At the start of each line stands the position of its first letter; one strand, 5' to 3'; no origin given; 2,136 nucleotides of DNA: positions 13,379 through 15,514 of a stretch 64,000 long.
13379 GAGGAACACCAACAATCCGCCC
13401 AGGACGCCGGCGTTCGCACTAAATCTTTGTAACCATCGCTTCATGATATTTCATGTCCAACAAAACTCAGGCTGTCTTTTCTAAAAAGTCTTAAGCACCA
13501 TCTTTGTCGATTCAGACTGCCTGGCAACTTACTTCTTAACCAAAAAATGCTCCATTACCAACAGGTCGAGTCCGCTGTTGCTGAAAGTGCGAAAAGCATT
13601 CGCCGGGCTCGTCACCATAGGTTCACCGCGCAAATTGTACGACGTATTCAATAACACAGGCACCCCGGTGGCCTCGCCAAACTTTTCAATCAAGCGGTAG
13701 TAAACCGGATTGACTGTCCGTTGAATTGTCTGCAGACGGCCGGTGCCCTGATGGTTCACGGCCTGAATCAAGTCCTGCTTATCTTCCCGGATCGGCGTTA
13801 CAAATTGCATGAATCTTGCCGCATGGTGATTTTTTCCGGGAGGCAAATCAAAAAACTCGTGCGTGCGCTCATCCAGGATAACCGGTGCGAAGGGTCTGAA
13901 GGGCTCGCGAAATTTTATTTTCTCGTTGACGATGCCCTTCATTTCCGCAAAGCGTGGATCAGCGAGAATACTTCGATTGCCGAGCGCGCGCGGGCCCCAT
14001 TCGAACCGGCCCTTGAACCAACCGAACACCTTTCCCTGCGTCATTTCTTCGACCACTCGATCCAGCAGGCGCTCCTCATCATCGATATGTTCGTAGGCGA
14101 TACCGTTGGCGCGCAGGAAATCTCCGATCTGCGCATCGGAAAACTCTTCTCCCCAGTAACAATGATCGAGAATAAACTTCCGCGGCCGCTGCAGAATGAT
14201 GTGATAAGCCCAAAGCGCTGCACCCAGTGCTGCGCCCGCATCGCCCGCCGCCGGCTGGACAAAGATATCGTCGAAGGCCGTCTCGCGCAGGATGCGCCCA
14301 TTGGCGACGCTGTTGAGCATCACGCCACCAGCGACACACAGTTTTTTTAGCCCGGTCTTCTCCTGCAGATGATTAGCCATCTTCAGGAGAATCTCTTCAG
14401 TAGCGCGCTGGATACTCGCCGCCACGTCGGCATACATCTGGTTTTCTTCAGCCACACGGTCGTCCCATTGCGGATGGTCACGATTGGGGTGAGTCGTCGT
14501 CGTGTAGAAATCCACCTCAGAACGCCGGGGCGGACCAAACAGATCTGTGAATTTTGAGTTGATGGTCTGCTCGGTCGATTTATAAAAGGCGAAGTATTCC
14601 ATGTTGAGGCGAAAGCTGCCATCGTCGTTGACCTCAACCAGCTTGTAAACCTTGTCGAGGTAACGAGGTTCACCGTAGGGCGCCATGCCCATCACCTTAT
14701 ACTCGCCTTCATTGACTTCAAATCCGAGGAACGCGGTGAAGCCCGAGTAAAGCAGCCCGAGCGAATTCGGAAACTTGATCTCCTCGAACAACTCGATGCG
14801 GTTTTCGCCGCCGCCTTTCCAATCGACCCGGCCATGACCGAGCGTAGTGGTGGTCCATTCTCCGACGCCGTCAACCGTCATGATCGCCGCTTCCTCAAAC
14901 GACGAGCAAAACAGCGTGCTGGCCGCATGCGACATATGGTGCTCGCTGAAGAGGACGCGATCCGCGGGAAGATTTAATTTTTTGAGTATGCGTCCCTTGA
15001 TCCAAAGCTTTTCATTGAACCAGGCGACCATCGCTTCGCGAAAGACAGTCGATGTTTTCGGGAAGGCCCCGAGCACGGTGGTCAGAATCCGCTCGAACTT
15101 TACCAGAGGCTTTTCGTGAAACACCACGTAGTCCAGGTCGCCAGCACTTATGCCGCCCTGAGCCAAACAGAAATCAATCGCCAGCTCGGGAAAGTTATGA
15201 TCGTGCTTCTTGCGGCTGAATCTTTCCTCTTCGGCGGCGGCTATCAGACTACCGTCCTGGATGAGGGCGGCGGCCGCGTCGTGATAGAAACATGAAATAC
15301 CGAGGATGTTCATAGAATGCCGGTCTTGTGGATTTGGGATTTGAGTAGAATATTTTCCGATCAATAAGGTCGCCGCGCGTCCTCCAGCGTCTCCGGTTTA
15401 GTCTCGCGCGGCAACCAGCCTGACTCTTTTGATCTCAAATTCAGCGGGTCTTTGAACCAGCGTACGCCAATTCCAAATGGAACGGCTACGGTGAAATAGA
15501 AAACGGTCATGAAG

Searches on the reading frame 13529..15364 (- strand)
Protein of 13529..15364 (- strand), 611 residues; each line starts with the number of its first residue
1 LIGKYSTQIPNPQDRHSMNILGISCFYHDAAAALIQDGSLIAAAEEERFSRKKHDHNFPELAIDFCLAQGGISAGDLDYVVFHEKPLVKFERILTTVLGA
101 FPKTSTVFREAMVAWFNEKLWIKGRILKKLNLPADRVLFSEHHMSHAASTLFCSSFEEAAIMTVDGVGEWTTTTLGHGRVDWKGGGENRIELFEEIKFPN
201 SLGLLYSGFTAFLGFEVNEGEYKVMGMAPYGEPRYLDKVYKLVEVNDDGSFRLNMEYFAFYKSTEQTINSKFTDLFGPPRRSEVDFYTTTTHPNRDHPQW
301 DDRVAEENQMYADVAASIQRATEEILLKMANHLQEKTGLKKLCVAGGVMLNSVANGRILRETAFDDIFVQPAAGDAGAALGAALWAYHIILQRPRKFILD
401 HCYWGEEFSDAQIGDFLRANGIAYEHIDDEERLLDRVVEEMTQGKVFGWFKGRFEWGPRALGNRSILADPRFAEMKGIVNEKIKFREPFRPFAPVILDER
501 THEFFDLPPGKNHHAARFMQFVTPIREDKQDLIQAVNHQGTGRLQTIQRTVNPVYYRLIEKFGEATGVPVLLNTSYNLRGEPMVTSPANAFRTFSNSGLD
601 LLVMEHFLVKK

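Call 72: search_protein_families(library=pfam, proteins=[window:13529-15364:-], max_evalue=0.0001)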
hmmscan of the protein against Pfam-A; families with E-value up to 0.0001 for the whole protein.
window:13529-15364:- (611 aa): 3 families
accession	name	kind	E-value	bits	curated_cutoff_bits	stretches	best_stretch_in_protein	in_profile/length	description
PF02543.21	Carbam_trans_N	-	1.7e-82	278.1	24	1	20-384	2-346/346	Carbamoyltransferase N-terminus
PF16861.10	Carbam_trans_C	-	3.1e-62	209.5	27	1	439-611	2-170/170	Carbamoyltransferase C-terminus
PF00814.31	TsaD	-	4.4e-05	23.8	24.8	0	282-357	175-236/264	tRNA N6-adenosine threonylcarbamoyltransferase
